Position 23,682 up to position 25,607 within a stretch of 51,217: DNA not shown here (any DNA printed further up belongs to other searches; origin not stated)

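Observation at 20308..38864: Candidate undescribed system: ABC-exported, de-N-acetylated, methylated glycan with its own c-di-GMP-gated secreted glycanase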

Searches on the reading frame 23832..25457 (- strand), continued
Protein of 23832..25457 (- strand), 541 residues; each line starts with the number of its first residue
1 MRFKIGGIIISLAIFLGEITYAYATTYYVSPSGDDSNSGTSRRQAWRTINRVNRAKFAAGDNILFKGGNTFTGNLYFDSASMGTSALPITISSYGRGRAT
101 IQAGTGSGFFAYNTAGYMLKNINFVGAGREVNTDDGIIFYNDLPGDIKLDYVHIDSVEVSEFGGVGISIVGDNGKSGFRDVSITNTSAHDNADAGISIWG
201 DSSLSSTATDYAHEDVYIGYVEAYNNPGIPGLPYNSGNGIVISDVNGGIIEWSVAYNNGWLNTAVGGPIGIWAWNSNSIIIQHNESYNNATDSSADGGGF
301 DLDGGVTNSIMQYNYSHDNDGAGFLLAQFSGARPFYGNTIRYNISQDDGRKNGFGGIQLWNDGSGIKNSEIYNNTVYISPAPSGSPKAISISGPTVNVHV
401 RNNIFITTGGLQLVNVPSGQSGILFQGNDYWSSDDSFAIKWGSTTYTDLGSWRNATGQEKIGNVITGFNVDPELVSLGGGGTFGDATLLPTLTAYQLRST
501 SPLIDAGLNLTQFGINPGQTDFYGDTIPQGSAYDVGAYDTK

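Call 45: search_protein_families(library=pfam, proteins=[L002:16495-17424:+, L002:17597-18604:+, L002:18653-19411:+, L002:19430-20677:+, L002:20683-21624:-, L004:813-1817:-, L004:9995-13444:+, L004:13768-15987:+, L004:16116-18290:-, L004:18705-20096:+], max_evalue=0.0001)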
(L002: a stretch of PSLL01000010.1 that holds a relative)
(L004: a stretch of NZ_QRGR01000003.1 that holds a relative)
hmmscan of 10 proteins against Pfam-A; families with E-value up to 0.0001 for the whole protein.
L002:16495-17424:+ (309 aa): 1 family
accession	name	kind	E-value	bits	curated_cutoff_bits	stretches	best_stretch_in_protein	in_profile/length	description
PF00296.26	Bac_luciferase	-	1.1e-56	193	27.9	1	8-244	13-241/314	Luciferase-like monooxygenase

L002:17597-18604:+ (335 aa): 1 family
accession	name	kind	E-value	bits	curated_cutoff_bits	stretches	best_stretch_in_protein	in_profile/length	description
PF02547.20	Queuosine_synth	-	3.8e-128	427.6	25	1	4-334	2-322/322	Queuosine biosynthesis protein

L002:18653-19411:+ (252 aa): 0 families

L002:19430-20677:+ (415 aa): 7 families
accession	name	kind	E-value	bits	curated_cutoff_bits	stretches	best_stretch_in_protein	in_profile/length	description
PF05958.17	tRNA_U5-meth_tr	-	1.1e-28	100.7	23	1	239-412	174-356/357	tRNA (Uracil-5-)-methyltransferase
PF05175.20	MTS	-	3.6e-10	40.2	23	1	235-348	2-109/170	Methyltransferase small domain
PF13847.12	Methyltransf_31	-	8.7e-10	38.9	27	1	267-373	3-113/145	Methyltransferase domain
PF01938.26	TRAM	-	1e-08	35.3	21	1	2-49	9-59/61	TRAM domain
PF02475.24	TRM5-TYW2_MTfase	-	1.7e-07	31.8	28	1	268-347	37-114/164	TRM5/TYW2 methyltransferase domain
PF03602.21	Cons_hypoth95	-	8.7e-07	29.2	24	1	266-374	40-157/182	Conserved hypothetical protein 95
PF13649.12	Methyltransf_25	-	1.3e-05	26.3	27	1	271-342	1-69/97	Methyltransferase domain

L002:20683-21624:- (313 aa): 2 families
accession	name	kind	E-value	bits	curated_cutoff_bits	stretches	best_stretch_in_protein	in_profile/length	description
PF20979.2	Arginosuc_syn_C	-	3.9e-88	295.2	27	1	87-303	1-217/219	Arginosuccinate synthase C-terminal domain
PF00764.25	Arginosuc_synth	-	1.6e-29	103.4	27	1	1-78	86-162/162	Arginosuccinate synthase N-terminal HUP domain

L004:813-1817:- (334 aa): 3 families
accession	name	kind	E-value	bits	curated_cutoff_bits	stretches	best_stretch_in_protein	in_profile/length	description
PF00535.33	Glycos_transf_2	-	5.8e-35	121.1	23.3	1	5-139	1-138/168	Glycosyl transferase family 2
PF10111.15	Glyco_tranf_2_2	-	3.5e-17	63.2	27.3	1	5-204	1-223/276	Glycosyltransferase like family 2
PF13641.12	Glyco_tranf_2_3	-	2.9e-10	41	27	1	2-129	1-133/230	Glycosyltransferase like family 2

L004:9995-13444:+ (1149 aa): 6 families
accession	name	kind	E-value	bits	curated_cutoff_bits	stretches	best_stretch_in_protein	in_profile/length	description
PF07691.17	PA14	-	7.4e-27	94.4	24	2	667-772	44-144/147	PA14 domain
PF22352.2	K319L-like_PKD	-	2.3e-26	92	27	1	793-874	1-84/84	K319L-like, PKD domain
PF10528.15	GLEYA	-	5.9e-15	55.8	26.2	2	671-759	3-87/91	GLEYA domain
PF18962.6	Por_Secre_tail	-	3.4e-13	50.1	27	1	1070-1146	2-74/75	Secretion system C-terminal sorting domain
PF18911.6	PKD_4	-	2e-06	28.2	27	0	786-874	1-85/85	PKD domain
PF07495.19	Y_Y_Y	-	4.8e-06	26.8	26.6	0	821-875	9-63/65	Y_Y_Y domain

L004:13768-15987:+ (739 aa): 2 families
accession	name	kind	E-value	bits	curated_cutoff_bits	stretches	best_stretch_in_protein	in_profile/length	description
PF13229.12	Beta_helix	-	5.2e-18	65.6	25.9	2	158-337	11-155/158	Right handed beta helix region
PF18962.6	Por_Secre_tail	-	3.5e-07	30.9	27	1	662-732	2-69/75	Secretion system C-terminal sorting domain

L004:16116-18290:- (724 aa): 3 families
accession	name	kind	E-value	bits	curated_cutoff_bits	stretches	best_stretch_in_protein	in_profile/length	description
PF02922.24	CBM_48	-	3.4e-21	75.8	22.4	1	23-112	1-83/83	Carbohydrate-binding module 48 (Isoamylase N-terminal domain)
PF00128.31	Alpha-amylase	-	1.7e-16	61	22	1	196-312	16-114/446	Alpha amylase, catalytic domain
PF21331.3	Isoamylase_C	-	3.6e-07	31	27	1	610-695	2-78/107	Isoamylase, C-terminal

L004:18705-20096:+ (463 aa): 2 families
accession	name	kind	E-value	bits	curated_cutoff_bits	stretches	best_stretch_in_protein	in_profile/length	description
PF00924.24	MS_channel_2nd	-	1.3e-11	44.9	20.2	1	243-284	2-43/68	Mechanosensitive ion channel, beta-domain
PF05552.17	MS_channel_1st_1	-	2e-05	24.8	22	1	150-188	3-41/50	Mechanosensitive ion channel, conserved TM helix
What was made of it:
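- Hydrolase homologues in Pontibacter carry type IX secretion sorting domains: call 45.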

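Call 59: search_solved_structures(query=window:23832-25457:-, max_evalue=0.001, show_alignments=5)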
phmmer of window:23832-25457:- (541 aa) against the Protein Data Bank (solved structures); distinct sequences matched with E-value up to 0.001: 5.
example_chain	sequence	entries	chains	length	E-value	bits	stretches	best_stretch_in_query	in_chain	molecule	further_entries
7v6i_A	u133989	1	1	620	7.8e-23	84.1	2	245-538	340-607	Lacto-N-biosidase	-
7v6m_A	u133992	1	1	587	5.6e-21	78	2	23-128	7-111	Fibronectin type III domain-containing protein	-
5gqc_A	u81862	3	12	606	9.8e-19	70.6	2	20-97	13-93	Lacto-N-biosidase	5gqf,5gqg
24mr_A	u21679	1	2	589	5e-18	68.3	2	25-97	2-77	Lacto-N-biosidase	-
6kqs_A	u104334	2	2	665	2.1e-13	53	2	26-118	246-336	lacto-N-biosidase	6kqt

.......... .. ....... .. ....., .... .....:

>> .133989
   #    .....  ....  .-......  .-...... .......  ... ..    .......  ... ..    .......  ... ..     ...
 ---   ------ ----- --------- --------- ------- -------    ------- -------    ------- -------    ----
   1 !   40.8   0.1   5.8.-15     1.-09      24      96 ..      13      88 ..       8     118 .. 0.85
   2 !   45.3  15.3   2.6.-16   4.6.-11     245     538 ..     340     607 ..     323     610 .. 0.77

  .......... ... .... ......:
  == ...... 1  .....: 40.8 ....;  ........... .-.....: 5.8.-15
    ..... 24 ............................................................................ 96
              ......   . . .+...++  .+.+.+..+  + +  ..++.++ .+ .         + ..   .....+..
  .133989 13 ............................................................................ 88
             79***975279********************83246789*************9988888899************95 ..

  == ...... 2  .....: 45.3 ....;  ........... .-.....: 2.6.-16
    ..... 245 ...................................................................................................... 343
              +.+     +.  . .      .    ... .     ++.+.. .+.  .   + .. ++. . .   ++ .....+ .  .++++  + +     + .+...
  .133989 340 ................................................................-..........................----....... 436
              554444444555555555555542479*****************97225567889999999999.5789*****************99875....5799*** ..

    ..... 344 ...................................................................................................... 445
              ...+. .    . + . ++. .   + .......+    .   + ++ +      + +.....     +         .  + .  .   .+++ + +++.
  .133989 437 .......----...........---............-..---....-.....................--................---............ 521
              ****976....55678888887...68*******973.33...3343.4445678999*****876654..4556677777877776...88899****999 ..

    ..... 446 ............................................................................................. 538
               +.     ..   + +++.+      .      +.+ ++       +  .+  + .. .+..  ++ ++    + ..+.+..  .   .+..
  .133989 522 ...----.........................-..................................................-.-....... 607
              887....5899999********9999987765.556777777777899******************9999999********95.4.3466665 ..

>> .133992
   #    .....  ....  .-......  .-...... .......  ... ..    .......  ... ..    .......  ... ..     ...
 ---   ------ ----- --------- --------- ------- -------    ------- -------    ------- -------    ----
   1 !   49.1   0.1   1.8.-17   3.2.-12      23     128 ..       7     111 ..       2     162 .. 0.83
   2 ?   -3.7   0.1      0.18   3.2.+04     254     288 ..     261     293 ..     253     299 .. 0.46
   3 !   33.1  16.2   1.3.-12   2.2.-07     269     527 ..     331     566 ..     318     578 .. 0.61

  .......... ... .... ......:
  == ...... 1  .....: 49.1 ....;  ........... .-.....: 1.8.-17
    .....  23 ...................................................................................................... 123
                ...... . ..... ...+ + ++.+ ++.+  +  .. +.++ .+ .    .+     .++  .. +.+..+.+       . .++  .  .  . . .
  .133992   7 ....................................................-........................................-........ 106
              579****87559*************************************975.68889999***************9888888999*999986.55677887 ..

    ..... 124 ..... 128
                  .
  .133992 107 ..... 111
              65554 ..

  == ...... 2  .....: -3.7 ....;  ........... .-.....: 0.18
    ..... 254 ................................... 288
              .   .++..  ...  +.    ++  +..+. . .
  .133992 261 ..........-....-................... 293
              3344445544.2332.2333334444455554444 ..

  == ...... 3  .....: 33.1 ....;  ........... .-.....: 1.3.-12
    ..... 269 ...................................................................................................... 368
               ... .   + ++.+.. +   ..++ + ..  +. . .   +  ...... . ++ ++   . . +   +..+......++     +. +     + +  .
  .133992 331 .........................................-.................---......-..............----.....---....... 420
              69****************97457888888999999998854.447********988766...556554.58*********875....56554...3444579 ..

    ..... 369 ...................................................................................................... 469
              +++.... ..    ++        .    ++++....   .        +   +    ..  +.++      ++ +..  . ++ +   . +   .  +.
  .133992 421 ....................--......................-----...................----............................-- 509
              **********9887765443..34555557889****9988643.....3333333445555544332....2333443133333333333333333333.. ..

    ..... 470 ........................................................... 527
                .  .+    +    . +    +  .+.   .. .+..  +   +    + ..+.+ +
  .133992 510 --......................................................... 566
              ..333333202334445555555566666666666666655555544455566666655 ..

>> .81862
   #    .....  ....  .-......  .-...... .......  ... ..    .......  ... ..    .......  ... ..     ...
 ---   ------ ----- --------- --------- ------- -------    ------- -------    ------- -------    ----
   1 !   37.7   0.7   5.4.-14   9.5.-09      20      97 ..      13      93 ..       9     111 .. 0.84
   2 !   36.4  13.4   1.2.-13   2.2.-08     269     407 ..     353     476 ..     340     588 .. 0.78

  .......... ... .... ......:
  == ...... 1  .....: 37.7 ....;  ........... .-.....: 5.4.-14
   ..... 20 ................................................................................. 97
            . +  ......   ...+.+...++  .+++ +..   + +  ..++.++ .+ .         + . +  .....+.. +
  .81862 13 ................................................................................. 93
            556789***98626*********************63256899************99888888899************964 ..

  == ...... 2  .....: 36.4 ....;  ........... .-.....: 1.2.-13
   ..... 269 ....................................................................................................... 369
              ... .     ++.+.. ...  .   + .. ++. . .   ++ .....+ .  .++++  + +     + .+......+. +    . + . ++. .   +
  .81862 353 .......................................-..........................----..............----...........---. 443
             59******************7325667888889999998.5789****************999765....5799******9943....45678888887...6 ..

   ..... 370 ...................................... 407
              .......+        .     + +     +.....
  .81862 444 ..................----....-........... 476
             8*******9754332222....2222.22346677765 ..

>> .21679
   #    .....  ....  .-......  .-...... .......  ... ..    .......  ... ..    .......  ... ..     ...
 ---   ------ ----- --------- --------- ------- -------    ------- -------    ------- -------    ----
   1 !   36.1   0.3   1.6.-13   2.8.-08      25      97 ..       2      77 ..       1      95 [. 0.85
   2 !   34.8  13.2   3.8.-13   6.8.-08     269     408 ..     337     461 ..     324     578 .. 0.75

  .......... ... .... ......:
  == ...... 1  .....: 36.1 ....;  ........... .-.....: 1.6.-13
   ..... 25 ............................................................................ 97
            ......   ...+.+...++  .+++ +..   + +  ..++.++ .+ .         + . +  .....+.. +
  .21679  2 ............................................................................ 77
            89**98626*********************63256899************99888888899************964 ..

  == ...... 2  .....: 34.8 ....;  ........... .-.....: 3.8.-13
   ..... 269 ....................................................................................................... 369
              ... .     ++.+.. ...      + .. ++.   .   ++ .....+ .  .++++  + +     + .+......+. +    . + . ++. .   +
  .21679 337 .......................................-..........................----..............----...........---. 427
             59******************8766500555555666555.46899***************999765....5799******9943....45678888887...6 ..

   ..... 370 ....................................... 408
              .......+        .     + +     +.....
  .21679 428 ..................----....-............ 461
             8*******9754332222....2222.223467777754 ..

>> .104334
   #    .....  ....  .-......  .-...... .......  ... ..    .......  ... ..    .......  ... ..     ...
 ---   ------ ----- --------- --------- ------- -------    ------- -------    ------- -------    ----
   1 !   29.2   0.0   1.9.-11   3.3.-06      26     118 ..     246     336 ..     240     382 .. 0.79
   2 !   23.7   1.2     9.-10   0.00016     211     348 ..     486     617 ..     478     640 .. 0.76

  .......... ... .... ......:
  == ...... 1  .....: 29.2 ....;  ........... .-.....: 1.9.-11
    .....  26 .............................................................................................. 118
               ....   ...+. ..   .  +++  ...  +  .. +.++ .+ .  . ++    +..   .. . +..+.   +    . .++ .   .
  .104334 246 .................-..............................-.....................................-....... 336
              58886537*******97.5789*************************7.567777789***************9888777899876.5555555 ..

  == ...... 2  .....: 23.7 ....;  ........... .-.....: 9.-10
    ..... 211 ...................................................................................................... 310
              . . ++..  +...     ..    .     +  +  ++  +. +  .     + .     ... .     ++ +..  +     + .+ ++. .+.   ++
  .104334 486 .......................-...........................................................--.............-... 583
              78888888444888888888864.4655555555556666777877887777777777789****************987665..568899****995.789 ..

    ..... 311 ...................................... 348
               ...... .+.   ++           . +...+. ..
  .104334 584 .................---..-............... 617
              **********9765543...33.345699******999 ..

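Call 68: find_encoding_contigs(protein=P0015, flank=8000, max_places=1)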
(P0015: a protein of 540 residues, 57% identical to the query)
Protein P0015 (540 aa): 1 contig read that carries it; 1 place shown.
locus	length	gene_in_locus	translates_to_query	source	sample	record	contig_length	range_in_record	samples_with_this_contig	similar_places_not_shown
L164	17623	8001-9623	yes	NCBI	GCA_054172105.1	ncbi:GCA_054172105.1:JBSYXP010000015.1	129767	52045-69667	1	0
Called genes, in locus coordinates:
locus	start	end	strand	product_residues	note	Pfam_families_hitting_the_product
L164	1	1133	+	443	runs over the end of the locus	PF00375:SDF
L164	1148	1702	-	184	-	PF09831:DUF2058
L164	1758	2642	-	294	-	PF25539:Bestrophin_2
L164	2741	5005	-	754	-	PF00912:Transgly, PF00905:Transpeptidase, PF06832:BiPBP_C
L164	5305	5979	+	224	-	PF02230:Abhydrolase_2, PF12697:Abhydrolase_6 (weak), PF12146:Hydrolase_4 (weak), PF01738:DLH, PF00561:Abhydrolase_1 (weak)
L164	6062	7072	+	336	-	PF20030:bpMoxR, PF07726:AAA_3, PF07728:AAA_5, PF17863:AAA_lid_2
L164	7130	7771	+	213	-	PF00156:Pribosyltran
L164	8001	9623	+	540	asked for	PF13229:Beta_helix (weak)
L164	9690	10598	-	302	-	PF00696:AA_kinase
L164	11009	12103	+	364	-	PF13439:Glyco_transf_4, PF13579:Glyco_trans_4_4, PF00534:Glycos_transf_1, PF13692:Glyco_trans_1_4, PF20706:GT4-conflict (weak), PF13524:Glyco_trans_1_2 (weak)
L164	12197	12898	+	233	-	PF02511:Thy1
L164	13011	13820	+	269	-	PF00685:Sulfotransfer_1 (weak), PF09037:Sulphotransf, PF13469:Sulfotransfer_3 (faint)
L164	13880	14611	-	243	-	PF01578:Cytochrom_C_asm, PF27518:CcmC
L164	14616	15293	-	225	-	PF03379:CcmB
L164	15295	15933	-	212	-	PF00005:ABC_tran, PF13304:AAA_21 (faint)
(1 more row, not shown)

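Call 69: find_encoding_contigs(protein=P0094, flank=8000, max_places=1)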
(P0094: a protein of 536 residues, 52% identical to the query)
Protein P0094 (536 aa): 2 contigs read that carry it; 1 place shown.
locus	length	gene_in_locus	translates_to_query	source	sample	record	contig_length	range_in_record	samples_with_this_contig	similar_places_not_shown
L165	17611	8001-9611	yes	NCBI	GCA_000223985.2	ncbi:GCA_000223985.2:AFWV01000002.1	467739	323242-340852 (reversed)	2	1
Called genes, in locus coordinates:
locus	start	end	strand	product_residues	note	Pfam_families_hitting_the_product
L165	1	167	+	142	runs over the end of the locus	PF00334:NDK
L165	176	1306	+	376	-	PF21016:RlmN_N, PF04055:Radical_SAM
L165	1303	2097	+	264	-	PF13431:TPR_17 (faint), PF13174:TPR_6 (faint), PF13181:TPR_8 (faint), PF13428:TPR_14 (faint), PF00515:TPR_1 (weak), PF07719:TPR_2 (weak), PF13424:TPR_12 (weak), PF14559:TPR_19 (weak), +3 more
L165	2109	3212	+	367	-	PF13413:HTH_25, PF13464:RodZ_C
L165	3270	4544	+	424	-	PF13393:tRNA-synt_His, PF00587:tRNA-synt_2b, PF03129:HGTP_anticodon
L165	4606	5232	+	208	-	PF09976:TPR_21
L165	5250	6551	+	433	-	PF01011:PQQ (faint), PF13360:PQQ_2 (weak), PF25293:Beta-prop_EMC1_N (faint), PF13570:Beta-prop_ACSF4, PF13360:PQQ_2, PF13570:Beta-prop_ACSF4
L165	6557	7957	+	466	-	PF00005:ABC_tran (faint), PF01926:MMR_HSR1, PF02421:FeoB_N, PF00009:GTP_EFTU, PF01926:MMR_HSR1, PF02421:FeoB_N, PF04548:AIG1 (weak), PF14714:KH_dom-like, +3 more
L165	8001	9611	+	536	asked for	PF13229:Beta_helix (weak)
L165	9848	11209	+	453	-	PF00291:PALP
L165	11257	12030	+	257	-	-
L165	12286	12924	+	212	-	PF00730:HhH-GPD, PF00633:HHH (weak), PF10576:EndIII_4Fe-2S (weak)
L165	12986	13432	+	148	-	PF08897:DUF1841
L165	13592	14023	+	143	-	PF10116:Host_attach, PF18856:baeRF_family12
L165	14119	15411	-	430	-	PF05496:RuvB_N, PF00004:AAA, PF07728:AAA_5 (faint), PF16193:AAA_assoc_2, PF12002:MgsA_C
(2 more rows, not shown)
